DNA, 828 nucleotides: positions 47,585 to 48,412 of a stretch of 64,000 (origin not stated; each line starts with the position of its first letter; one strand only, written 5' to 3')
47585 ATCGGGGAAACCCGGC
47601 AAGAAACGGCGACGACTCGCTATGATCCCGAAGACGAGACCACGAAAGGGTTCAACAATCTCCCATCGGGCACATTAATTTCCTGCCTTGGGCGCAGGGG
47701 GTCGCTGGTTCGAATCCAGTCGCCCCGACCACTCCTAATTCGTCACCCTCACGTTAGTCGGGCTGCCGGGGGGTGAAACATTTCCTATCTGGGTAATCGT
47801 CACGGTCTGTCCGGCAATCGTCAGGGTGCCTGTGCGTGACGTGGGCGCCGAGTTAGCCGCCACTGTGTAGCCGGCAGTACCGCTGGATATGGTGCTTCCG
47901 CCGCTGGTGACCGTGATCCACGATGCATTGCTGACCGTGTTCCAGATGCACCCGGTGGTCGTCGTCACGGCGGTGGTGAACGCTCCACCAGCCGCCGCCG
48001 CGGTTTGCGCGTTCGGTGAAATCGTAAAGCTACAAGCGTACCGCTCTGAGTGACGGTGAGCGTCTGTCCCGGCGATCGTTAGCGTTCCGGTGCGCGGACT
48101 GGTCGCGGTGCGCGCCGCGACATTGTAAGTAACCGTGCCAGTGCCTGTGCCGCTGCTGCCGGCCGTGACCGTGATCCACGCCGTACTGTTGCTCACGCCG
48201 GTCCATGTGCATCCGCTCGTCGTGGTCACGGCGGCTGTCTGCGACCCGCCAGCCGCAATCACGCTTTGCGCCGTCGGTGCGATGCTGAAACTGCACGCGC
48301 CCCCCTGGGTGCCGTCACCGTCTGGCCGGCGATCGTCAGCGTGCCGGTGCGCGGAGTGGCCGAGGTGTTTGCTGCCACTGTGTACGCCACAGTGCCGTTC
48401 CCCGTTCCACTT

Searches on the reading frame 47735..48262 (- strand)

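Call 6: search_protein_families(library=pfam, proteins=[window:47735-48262:-], max_evalue=0.01)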
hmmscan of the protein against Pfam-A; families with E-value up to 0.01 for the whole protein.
window:47735-48262:- (175 aa): 2 families
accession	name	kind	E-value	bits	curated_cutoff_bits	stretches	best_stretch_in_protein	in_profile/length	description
PF13004.13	BACON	-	2.2e-12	47.2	25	2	107-158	3-60/61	Putative binding domain, N-terminal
PF19190.6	BACON_2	-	1.2e-09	38.3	25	2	79-155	2-84/94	Viral BACON domain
